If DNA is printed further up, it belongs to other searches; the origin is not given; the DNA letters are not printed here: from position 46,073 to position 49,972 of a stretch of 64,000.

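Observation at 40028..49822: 3264-aa alpha-solenoid/TPR protein encoded immediately upstream of argC-argB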

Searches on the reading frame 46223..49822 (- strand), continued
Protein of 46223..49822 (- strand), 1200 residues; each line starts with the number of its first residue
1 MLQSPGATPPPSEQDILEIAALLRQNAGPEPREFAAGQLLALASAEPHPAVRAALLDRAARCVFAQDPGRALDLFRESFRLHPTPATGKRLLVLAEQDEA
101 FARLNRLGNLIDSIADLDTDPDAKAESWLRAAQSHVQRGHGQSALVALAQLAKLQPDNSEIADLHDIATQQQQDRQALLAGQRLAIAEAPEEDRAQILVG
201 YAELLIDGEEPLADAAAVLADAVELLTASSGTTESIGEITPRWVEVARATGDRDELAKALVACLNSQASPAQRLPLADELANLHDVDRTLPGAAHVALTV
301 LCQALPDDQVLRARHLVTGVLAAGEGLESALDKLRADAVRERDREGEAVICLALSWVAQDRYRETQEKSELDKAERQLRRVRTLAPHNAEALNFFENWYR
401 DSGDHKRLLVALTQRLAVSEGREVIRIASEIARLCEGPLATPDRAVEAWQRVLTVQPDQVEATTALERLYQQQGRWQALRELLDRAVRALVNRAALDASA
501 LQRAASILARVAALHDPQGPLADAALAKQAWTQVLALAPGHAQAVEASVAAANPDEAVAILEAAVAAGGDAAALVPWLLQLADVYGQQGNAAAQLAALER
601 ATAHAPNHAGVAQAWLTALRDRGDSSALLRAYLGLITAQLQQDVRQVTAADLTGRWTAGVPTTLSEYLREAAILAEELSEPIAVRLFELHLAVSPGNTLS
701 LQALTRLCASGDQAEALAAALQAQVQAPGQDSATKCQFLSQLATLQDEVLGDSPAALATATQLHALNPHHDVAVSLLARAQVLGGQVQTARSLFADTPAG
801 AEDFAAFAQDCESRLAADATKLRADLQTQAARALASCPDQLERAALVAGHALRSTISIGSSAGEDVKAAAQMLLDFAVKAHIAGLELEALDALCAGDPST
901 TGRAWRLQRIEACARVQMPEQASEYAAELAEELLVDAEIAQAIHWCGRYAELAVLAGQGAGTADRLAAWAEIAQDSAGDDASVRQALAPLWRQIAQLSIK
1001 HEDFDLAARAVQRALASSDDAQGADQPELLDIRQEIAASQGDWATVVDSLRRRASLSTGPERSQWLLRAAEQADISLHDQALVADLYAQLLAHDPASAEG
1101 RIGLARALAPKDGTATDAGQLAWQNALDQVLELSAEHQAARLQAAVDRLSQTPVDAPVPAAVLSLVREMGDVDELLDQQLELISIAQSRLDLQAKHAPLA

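Call 57: search_protein_families(library=ncbifam, proteins=[P0115, L035:151-3468:+, L035:3566-4978:+, L035:5123-5413:+, L035:5471-7465:+, L035:7664-8479:+, L035:8793-9722:+], max_evalue=0.001)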
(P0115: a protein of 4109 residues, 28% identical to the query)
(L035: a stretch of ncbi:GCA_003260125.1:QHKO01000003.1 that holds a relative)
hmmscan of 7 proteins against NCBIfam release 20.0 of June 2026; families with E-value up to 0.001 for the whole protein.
P0115 (4109 aa): 15 families
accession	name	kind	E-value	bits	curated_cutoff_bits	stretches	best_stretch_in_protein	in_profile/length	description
NF040959.1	MamA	equivalog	3.5e-79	265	200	7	3425-3552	74-196/204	magnetosome protein MamA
TIGR02917.1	PEP_TPR_lipo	equivalog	1e-74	252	312.2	8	3323-3564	442-669/899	XrtA/PEP-CTERM system TPR-repeat protein PrsT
NF008757.0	PRK11788.1-5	equivalog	2.3e-36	125.8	363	3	3436-3633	49-245/388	lipopolysaccharide assembly protein LapB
NF002725.1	PRK02603.1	equivalog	3.3e-30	105.4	143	1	1917-1983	52-117/173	photosystem I assembly protein Ycf3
TIGR02521.1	type_IV_pilW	equivalog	1.6e-24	86.8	154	1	3420-3543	63-182/234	type IV pilus biogenesis/stability protein PilW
NF008756.0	PRK11788.1-4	equivalog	2.1e-24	86.3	474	2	3437-3634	50-246/389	lipopolysaccharide assembly protein LapB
NF052312.1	T9SS_PorW_SprE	equivalog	5.2e-24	84.9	250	1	3389-3533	187-326/716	type IX secretion system periplasmic lipoprotein PorW/SprE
NF047507.1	TPR_BatC_Lepto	exception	1.4e-23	83.5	175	0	3496-3536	96-136/214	TPR repeat-containing protein BatC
NF033762.1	social_mot_Tgl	equivalog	4.3e-23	82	225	1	3364-3520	83-228/252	social motility TPR repeat lipoprotein Tgl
TIGR02552.1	LcrH_SycD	equivalog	2.7e-15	56.3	104.8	0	3426-3489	56-119/136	SycD/LcrH family type III secretion system chaperone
NF040561.1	PrimPol_Msp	equivalog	3e-11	42.6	200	0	3107-3225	5-115/515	CRISPR-associated primase-polymerase type A1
NF033920.0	C39_PA2778_fam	equivalog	3.3e-05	23.4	150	1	3418-3527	152-255/255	PA2778 family cysteine peptidase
NF047558.1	TPR_END_plus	domain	4.1e-05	23.4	32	0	2928-2951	12-35/56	TPR end-of-group domain-containing protein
TIGR00756.2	PPR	repeat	0.00022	21.1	20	0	3608-3631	6-29/35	pentatricopeptide repeat protein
NF052230.1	T9SS_PorE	exception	0.00039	18.8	600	0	3425-3484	60-119/648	PorE family type IX secretion system protein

L035:151-3468:+ (1105 aa): 10 families
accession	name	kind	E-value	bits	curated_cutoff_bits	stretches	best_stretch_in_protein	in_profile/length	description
TIGR02795.1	tol_pal_ybgF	equivalog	1.5e-29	103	90.1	2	676-776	15-115/119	tol-pal system protein YbgF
TIGR03302.1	OM_YfiO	subfamily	2.1e-15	56.8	81.4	1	187-277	34-121/239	outer membrane protein assembly factor BamD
NF040959.1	MamA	equivalog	9e-10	38.3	200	0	737-838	71-164/204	magnetosome protein MamA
NF052415.1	T3SS_chap_SctY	equivalog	2.9e-09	37.4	70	1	755-841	24-105/106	type III secretion apparatus assembly chaperone SctY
NF052312.1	T9SS_PorW_SprE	equivalog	2.3e-08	33.2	250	0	71-305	143-374/716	type IX secretion system periplasmic lipoprotein PorW/SprE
TIGR02917.1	PEP_TPR_lipo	equivalog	1.4e-07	29.9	312.2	0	788-846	717-769/899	XrtA/PEP-CTERM system TPR-repeat protein PrsT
NF008068.0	PRK10803.1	equivalog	3.2e-07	30.6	383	0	196-285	153-243/263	cell division protein CpoB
TIGR02552.1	LcrH_SycD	equivalog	2.5e-05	24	104.8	0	185-298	18-125/136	SycD/LcrH family type III secretion system chaperone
NF033920.0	C39_PA2778_fam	equivalog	4.9e-05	22.9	150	0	750-838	169-249/255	PA2778 family cysteine peptidase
NF002725.1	PRK02603.1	equivalog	0.00014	21.9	143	1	784-870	45-123/173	photosystem I assembly protein Ycf3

L035:3566-4978:+ (470 aa): 35 families (the best 25 are shown)
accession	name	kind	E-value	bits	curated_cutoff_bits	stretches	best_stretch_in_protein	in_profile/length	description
NF033758.1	gliding_GltE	equivalog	1.9e-46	158.9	225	1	13-334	4-337/411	adventurous gliding motility TPR repeat lipoprotein GltE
TIGR02521.1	type_IV_pilW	equivalog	9.3e-36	123.5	154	3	13-206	2-190/234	type IV pilus biogenesis/stability protein PilW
TIGR02917.1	PEP_TPR_lipo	equivalog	1.8e-30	105.6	312.2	1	84-329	466-711/899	XrtA/PEP-CTERM system TPR-repeat protein PrsT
NF040959.1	MamA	equivalog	5.2e-30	104.4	200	2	181-329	33-181/204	magnetosome protein MamA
NF047371.1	FlcA_CTERM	equivalog_domain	3.5e-21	75.3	300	2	215-315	434-535/646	periplasmic flagellar collar protein FlcA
NF033762.1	social_mot_Tgl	equivalog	8.9e-19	67.8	225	2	133-315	47-232/252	social motility TPR repeat lipoprotein Tgl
TIGR00990.1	3a0801s09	subfamily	1.1e-17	64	757.25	1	31-259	285-507/615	mitochondrial import receptor subunit TOM70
NF008391.2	PRK11189.1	equivalog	5e-17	62.3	250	2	11-178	7-160/297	lipoprotein NlpI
TIGR02552.1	LcrH_SycD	equivalog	2.7e-16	59.5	104.8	2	84-157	53-129/136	SycD/LcrH family type III secretion system chaperone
NF002725.1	PRK02603.1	equivalog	5.7e-16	59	143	1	118-172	73-127/173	photosystem I assembly protein Ycf3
NF033920.0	C39_PA2778_fam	equivalog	8.4e-14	51.6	150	1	93-178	166-251/255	PA2778 family cysteine peptidase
NF011886.0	PRK15359.1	equivalog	6.4e-11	42.2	146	1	220-321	25-126/144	type III secretion system chaperone protein SscB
NF052415.1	T3SS_chap_SctY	equivalog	9.8e-11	42.1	70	1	217-316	4-106/106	type III secretion apparatus assembly chaperone SctY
NF008757.0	PRK11788.1-5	equivalog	1.8e-10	40.6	363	0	127-218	45-140/388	lipopolysaccharide assembly protein LapB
TIGR03939.1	PGA_TPR_OMP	equivalog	2.1e-09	36.2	366.65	1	130-252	66-187/800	poly-beta-1,6 N-acetyl-D-glucosamine export porin PgaA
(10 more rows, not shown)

L035:5123-5413:+ (96 aa): 1 family
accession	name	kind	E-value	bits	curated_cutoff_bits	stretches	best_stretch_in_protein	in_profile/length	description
NF033764.1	gliding_CglF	equivalog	2e-16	59.8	90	1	9-96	4-88/88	adventurous gliding motility protein CglF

L035:5471-7465:+ (664 aa): 9 families
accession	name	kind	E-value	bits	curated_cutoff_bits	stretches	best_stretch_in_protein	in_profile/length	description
NF033760.1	gliding_GltG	equivalog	7.7e-118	394.8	650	1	4-663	6-646/650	adventurous gliding motility protein GltG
NF033768.1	myxo_SS_tail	domain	2.8e-35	120.3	40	1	571-663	1-92/92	AgmX/PglI C-terminal domain-containing protein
NF049868.1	FhaB_Rv0019c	equivalog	4.3e-14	52.9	125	1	8-94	72-158/158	FHA domain-containing protein FhaB/FipA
NF052573.1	HisKinEspAMyxo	equivalog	3.9e-13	48.3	1400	1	16-96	40-121/755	serine histidine kinase EspA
NF033761.1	gliding_GltJ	equivalog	4.8e-13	49.1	450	1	562-662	572-671/671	adventurous gliding motility protein GltJ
NF041660.2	oxygluDhInhib_OdhI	equivalog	3.4e-12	46.4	200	1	15-89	49-122/130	oxoglutarate dehydrogenase inhibitor Odhl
TIGR03354.1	VI_FHA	hypoth_equivalog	1.6e-06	28.2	120.25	1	14-95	16-102/420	type VI secretion system-associated FHA domain protein TagH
TIGR01352.1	tonB_Cterm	subfamily_domain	3.5e-06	27.3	27.1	1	599-663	10-74/76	TonB family protein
NF052403.1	ESX1TransRegEspM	equivalog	0.00011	21.2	550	1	6-101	13-106/367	ESX-1 type VII secretion system transcriptional regulator EspM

L035:7664-8479:+ (271 aa): 4 families
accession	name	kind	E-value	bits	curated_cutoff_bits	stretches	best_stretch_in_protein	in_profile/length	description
NF033768.1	myxo_SS_tail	domain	2.4e-39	133.3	40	1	180-270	3-92/92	AgmX/PglI C-terminal domain-containing protein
NF033760.1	gliding_GltG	equivalog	1.3e-33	116.5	650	1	179-270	555-646/650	adventurous gliding motility protein GltG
NF033761.1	gliding_GltJ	equivalog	1.1e-12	47.8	450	1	183-269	586-671/671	adventurous gliding motility protein GltJ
TIGR01352.1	tonB_Cterm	subfamily_domain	7.9e-07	29.3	27.1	1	209-270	13-74/76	TonB family protein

L035:8793-9722:+ (309 aa): 31 families (the best 25 are shown)
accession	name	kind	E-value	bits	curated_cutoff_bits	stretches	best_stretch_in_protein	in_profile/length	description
NF040959.1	MamA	equivalog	2.2e-31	108.9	200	2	46-174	74-201/204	magnetosome protein MamA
NF033762.1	social_mot_Tgl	equivalog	9e-26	90.7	225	2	24-181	10-171/252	social motility TPR repeat lipoprotein Tgl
TIGR02521.1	type_IV_pilW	equivalog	9.4e-26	90.8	154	2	41-178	29-167/234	type IV pilus biogenesis/stability protein PilW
TIGR02917.1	PEP_TPR_lipo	equivalog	2.1e-24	85.5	312.2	1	49-284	301-527/899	XrtA/PEP-CTERM system TPR-repeat protein PrsT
TIGR02552.1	LcrH_SycD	equivalog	1.1e-16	60.8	104.8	2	49-140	24-114/136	SycD/LcrH family type III secretion system chaperone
NF047507.1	TPR_BatC_Lepto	exception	6.8e-16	58.4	175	2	90-183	36-133/214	TPR repeat-containing protein BatC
NF033920.0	C39_PA2778_fam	equivalog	2.8e-15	56.4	150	2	80-176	158-254/255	PA2778 family cysteine peptidase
NF047371.1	FlcA_CTERM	equivalog_domain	9.9e-15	54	300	2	50-175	411-536/646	periplasmic flagellar collar protein FlcA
NF008757.0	PRK11788.1-5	equivalog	2.6e-13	49.9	363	2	39-105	176-241/388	lipopolysaccharide assembly protein LapB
NF033758.1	gliding_GltE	equivalog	4.5e-13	49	225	0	35-119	78-161/411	adventurous gliding motility TPR repeat lipoprotein GltE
NF002725.1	PRK02603.1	equivalog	1.7e-11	44.4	143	0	49-123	41-117/173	photosystem I assembly protein Ycf3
NF008391.2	PRK11189.1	equivalog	1.7e-11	44.1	250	2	60-151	82-174/297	lipoprotein NlpI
NF053607.1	CHU_0125_OmpA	equivalog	5.4e-11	41.7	620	1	25-142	8-117/639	CHU_0125 family OmpA-like outer membrane integrity protein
NF052415.1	T3SS_chap_SctY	equivalog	7.5e-11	42.5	70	2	220-293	4-79/106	type III secretion apparatus assembly chaperone SctY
TIGR03939.1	PGA_TPR_OMP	equivalog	2.9e-10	39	366.65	2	90-178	98-186/800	poly-beta-1,6 N-acetyl-D-glucosamine export porin PgaA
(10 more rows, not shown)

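Call 69: search_protein_families(library=ncbifam, proteins=[L003:28551-29669:+, L003:24262-26049:+, L003:23570-24247:+], max_evalue=0.0001)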
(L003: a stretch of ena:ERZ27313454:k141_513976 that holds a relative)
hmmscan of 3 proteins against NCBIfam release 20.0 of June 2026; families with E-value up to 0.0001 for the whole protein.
L003:28551-29669:+ (372 aa): 2 families
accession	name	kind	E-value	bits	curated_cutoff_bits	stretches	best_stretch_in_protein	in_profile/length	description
TIGR01352.1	tonB_Cterm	subfamily_domain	4e-07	30.3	27.1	1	297-354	17-73/76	TonB family protein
TIGR02794.1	tolA_full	equivalog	9.6e-06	25.1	59.45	0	292-354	299-360/362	cell envelope integrity protein TolA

L003:24262-26049:+ (595 aa): 10 families
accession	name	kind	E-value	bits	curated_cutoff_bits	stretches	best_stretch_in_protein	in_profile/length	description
TIGR02917.1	PEP_TPR_lipo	equivalog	1.4e-11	43.1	312.2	1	157-280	163-286/899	XrtA/PEP-CTERM system TPR-repeat protein PrsT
NF040959.1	MamA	equivalog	2.1e-10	40.4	200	1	163-241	47-193/204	magnetosome protein MamA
TIGR02521.1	type_IV_pilW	equivalog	2.3e-08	33.9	154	0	184-274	28-118/234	type IV pilus biogenesis/stability protein PilW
NF033758.1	gliding_GltE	equivalog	3.3e-08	32.9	225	1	128-235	62-168/411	adventurous gliding motility TPR repeat lipoprotein GltE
TIGR02795.1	tol_pal_ybgF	equivalog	1.7e-07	31.8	90.1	0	159-242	8-94/119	tol-pal system protein YbgF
NF033920.0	C39_PA2778_fam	equivalog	2e-07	30.7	150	1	152-244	154-247/255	PA2778 family cysteine peptidase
TIGR03939.1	PGA_TPR_OMP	equivalog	3.7e-07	28.7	366.65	1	142-287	9-152/800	poly-beta-1,6 N-acetyl-D-glucosamine export porin PgaA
NF033762.1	social_mot_Tgl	equivalog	7.7e-07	28.7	225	0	160-244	38-123/252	social motility TPR repeat lipoprotein Tgl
NF008520.0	PRK11447.1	equivalog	7.2e-06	24.1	858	1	159-223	275-339/1157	cellulose synthase complex outer membrane protein BcsC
TIGR00540.1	TPR_hemY_coli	hypoth_equivalog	8.8e-05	21.4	142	1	157-244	296-382/385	heme biosynthesis-associated TPR protein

L003:23570-24247:+ (225 aa): 0 families

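Call 91: find_encoding_contigs(protein=P0187, flank=10000, max_places=1)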
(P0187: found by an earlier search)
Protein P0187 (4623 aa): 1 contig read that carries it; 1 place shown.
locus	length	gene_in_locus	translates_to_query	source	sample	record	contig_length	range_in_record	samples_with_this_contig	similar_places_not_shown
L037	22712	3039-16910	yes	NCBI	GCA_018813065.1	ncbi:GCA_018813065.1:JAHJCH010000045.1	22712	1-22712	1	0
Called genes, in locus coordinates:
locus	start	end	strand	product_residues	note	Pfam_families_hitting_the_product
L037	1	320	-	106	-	?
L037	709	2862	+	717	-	PF00368:HMG-CoA_red, PF00288:GHMP_kinases_N, PF08544:GHMP_kinases_C (weak)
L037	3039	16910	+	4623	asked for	PF00515:TPR_1 (faint), PF07719:TPR_2 (faint), PF13174:TPR_6 (faint), PF13176:TPR_7 (faint), PF13181:TPR_8 (faint), PF13414:TPR_11 (faint), PF13424:TPR_12 (faint), PF13428:TPR_14 (faint), +4 more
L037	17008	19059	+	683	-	-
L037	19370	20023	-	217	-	-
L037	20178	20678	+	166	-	PF12697:Abhydrolase_6 (weak), PF12146:Hydrolase_4, PF00561:Abhydrolase_1 (weak)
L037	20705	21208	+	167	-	PF01618:MotA_ExbB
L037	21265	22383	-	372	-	PF02163:Peptidase_M50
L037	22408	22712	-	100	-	?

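Call 92: find_encoding_contigs(protein=P0044, flank=10000, max_places=1)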
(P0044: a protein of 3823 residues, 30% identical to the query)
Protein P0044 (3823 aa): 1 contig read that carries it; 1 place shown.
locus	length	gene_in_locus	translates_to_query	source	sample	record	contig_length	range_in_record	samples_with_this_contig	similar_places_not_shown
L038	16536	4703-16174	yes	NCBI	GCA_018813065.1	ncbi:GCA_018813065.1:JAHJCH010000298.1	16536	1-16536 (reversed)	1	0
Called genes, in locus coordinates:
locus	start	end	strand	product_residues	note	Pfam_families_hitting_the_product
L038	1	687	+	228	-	PF00512:HisKA, PF02518:HATPase_c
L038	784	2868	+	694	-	PF00109:ketoacyl-synt, PF02801:Ketoacyl-synt_C, PF00109:ketoacyl-synt (weak), PF22818:ApeI-like (weak)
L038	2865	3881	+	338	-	PF03372:Exo_endo_phos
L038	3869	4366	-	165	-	-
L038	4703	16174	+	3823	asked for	PF00515:TPR_1 (faint), PF07719:TPR_2 (faint), PF13174:TPR_6 (faint), PF13176:TPR_7 (faint), PF13181:TPR_8 (faint), PF13432:TPR_16 (weak), PF14559:TPR_19, PF13424:TPR_12, +4 more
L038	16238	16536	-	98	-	?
